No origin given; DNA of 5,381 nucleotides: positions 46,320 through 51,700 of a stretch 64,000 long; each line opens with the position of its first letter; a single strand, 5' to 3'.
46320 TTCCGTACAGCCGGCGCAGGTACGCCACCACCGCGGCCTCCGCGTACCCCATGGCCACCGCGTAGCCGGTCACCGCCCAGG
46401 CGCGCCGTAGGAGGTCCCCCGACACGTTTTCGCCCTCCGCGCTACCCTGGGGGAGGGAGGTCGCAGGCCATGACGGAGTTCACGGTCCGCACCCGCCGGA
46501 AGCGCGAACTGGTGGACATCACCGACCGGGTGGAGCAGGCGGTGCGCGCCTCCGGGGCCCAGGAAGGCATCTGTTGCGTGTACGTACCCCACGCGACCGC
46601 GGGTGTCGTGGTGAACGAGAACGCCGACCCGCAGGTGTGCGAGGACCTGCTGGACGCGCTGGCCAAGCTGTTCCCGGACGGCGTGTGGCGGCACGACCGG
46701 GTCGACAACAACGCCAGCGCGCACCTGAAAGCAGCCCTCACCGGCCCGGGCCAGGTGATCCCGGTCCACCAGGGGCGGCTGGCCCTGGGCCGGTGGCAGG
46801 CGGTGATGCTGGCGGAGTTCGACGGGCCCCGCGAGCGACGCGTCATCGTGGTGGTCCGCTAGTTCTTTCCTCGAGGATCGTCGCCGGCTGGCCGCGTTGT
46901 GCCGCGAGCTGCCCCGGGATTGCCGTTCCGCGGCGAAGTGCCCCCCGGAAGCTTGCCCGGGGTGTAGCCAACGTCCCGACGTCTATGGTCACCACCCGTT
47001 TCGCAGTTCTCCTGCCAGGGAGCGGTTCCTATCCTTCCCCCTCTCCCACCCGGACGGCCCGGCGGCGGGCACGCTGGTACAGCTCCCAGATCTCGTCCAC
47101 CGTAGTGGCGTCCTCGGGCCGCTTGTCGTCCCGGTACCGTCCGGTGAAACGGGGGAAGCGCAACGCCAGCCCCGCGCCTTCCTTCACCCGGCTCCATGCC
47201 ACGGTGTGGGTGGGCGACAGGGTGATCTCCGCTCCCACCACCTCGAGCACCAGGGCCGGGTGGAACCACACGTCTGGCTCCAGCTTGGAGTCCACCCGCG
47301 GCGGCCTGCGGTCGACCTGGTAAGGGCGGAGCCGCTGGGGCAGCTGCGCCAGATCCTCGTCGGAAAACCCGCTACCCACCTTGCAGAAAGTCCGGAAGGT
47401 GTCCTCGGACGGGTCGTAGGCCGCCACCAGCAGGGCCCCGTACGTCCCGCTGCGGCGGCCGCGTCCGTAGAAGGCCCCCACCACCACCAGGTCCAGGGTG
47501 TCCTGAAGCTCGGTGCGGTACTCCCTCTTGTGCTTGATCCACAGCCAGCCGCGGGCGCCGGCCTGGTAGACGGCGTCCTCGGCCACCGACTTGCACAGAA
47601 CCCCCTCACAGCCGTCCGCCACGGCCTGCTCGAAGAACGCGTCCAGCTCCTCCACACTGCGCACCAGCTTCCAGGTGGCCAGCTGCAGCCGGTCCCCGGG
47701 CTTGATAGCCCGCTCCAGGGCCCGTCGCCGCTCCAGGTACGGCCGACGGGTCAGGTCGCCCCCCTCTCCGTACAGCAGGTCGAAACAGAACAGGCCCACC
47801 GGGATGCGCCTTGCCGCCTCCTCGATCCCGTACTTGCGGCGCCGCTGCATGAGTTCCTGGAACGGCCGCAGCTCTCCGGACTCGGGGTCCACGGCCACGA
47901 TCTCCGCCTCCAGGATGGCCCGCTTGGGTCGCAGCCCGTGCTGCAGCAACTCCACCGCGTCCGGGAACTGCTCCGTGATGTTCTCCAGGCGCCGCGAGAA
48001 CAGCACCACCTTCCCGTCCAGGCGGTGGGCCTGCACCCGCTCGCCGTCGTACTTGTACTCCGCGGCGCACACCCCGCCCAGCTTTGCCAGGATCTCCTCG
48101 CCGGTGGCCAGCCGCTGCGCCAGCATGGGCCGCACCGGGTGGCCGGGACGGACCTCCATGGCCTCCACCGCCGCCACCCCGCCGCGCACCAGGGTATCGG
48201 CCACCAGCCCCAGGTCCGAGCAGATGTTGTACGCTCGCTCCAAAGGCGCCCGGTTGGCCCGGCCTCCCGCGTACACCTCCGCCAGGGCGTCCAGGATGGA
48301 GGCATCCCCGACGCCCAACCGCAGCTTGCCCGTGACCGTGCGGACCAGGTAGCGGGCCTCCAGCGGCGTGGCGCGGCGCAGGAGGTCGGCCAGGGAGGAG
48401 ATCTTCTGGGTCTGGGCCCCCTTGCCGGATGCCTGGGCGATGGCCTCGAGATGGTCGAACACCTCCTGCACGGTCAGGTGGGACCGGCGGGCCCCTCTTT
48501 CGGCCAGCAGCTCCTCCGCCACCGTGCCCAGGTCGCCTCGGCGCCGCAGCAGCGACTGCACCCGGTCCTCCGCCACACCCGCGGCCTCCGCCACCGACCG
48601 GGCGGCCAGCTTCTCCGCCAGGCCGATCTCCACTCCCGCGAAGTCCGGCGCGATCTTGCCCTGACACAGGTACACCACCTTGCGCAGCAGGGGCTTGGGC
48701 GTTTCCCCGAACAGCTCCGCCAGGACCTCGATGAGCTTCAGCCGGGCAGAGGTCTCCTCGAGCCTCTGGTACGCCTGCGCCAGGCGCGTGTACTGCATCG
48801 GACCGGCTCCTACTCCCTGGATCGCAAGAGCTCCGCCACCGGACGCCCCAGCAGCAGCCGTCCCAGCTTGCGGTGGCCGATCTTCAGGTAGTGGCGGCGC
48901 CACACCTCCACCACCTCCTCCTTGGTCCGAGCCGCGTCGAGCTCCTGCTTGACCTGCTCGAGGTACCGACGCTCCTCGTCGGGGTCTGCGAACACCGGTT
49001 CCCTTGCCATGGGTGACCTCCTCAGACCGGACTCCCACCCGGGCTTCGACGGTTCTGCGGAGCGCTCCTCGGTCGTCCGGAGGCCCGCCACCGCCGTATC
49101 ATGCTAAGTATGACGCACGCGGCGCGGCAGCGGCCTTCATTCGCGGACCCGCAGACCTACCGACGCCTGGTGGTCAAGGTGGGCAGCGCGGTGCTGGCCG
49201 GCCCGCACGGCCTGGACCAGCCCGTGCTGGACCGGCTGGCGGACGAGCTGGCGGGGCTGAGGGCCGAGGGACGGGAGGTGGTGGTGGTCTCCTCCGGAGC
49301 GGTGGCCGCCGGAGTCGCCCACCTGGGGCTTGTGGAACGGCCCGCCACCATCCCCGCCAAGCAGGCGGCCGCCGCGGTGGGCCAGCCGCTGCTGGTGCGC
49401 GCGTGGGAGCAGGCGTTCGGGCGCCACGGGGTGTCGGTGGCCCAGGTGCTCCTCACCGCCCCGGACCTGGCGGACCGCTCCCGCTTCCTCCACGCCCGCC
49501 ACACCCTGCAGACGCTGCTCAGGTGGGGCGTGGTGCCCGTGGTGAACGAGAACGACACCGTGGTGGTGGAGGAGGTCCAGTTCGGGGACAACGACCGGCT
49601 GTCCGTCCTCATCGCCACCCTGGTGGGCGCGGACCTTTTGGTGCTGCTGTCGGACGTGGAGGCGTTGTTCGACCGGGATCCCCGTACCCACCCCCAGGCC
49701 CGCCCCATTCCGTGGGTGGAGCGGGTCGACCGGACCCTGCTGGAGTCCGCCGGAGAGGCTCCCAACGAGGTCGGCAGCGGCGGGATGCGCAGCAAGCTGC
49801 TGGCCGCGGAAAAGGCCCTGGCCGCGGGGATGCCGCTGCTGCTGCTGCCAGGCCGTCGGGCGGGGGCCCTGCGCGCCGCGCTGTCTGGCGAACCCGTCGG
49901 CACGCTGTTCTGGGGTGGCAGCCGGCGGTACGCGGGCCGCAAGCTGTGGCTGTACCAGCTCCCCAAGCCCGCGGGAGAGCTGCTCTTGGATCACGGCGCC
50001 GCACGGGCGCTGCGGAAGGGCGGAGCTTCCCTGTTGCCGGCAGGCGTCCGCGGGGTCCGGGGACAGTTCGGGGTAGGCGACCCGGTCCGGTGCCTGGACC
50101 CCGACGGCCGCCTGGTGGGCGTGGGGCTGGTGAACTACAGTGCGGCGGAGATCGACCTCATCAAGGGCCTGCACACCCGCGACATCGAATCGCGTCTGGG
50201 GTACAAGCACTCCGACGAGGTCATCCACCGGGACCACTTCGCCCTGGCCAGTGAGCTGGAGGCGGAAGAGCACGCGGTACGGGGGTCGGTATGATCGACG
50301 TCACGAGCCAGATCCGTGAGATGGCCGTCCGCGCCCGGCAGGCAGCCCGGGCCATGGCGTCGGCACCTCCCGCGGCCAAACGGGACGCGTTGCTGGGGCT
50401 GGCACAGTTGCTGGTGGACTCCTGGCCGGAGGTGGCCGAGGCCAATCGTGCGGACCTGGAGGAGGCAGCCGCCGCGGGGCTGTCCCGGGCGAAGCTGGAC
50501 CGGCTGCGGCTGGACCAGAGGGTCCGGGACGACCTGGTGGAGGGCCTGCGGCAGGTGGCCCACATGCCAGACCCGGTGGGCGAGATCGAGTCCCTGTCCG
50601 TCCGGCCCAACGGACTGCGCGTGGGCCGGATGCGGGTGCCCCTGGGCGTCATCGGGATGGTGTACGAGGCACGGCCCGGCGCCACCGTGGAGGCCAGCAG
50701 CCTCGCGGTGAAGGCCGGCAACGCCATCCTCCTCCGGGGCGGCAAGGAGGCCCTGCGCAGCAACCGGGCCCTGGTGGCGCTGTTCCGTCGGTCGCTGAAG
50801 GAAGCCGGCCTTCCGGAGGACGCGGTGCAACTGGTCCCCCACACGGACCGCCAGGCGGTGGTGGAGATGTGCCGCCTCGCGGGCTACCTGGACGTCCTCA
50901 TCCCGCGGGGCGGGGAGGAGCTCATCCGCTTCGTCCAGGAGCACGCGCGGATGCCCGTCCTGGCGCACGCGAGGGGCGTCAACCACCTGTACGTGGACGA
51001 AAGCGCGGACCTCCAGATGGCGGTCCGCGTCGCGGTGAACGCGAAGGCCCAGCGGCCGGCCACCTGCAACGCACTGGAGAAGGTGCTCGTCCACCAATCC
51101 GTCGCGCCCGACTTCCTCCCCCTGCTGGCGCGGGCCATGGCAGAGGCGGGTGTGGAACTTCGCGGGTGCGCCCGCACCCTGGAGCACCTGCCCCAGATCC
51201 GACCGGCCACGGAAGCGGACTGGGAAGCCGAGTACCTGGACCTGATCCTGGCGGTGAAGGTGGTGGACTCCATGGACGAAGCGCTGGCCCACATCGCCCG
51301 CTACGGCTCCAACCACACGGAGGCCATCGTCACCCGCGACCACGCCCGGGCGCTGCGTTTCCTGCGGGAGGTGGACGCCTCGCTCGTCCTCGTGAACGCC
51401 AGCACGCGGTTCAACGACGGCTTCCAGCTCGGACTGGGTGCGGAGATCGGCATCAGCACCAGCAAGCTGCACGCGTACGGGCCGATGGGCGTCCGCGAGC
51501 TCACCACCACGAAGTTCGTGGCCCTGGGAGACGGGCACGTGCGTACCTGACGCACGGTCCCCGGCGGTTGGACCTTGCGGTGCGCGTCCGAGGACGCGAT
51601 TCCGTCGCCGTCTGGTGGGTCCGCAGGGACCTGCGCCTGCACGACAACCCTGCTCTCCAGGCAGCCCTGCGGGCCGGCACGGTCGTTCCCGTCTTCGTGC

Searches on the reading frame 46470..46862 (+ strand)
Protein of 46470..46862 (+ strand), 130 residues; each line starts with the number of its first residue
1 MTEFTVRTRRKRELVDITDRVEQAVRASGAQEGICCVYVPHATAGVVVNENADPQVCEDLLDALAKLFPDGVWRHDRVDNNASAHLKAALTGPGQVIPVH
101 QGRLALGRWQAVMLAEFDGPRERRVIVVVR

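Call 18: search_protein_families(library=pfam, proteins=[window:46470-46862:+], max_evalue=0.0001)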
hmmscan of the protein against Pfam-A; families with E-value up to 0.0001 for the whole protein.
window:46470-46862:+ (130 aa): 1 family
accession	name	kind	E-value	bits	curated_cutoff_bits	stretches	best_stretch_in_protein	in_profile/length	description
PF01894.22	UPF0047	-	1.7e-41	141.5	27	1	16-128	1-116/117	Uncharacterised protein family UPF0047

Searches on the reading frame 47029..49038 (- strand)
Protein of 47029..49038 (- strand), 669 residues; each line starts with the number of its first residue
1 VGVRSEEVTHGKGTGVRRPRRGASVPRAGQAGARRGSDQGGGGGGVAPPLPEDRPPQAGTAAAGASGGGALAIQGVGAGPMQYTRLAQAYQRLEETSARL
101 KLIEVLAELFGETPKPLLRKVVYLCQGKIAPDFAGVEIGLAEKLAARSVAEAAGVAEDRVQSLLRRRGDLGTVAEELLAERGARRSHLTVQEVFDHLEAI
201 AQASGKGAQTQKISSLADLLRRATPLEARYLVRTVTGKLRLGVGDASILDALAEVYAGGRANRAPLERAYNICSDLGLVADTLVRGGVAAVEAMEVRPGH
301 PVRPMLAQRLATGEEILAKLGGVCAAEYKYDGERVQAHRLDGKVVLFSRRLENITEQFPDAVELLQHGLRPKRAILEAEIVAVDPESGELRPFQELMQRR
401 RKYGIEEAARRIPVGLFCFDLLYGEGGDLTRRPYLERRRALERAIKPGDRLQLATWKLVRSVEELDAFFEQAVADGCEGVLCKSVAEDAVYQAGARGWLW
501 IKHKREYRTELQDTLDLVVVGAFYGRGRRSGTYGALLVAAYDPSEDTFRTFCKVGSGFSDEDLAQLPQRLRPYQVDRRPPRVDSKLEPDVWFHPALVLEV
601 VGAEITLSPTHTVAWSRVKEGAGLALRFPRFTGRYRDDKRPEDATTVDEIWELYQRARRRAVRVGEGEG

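Call 18: search_protein_families(library=pfam, proteins=[window:47029-49038:-], max_evalue=0.0001)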
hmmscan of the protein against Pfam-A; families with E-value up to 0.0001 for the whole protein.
window:47029-49038:- (669 aa): 3 families
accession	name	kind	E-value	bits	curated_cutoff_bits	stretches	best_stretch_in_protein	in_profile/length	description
PF01068.26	DNA_ligase_A_M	-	5.8e-56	189.8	26.2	1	304-504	1-204/204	ATP dependent DNA ligase domain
PF04675.19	DNA_ligase_A_N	-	6.8e-44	150.6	24.6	1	83-253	2-174/174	DNA ligase N terminus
PF04679.21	DNA_ligase_A_C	-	5.6e-23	81.6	27.5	1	529-639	1-94/94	ATP dependent DNA ligase C terminal region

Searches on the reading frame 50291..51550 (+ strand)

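Call 18: search_protein_families(library=pfam, proteins=[window:50291-51550:+], max_evalue=0.0001)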
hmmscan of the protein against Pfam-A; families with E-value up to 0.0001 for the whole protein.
window:50291-51550:+ (419 aa): 1 family
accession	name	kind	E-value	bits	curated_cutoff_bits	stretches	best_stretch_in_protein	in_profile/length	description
PF00171.27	Aldedh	-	1.8e-20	73.4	23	1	6-286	29-296/461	Aldehyde dehydrogenase family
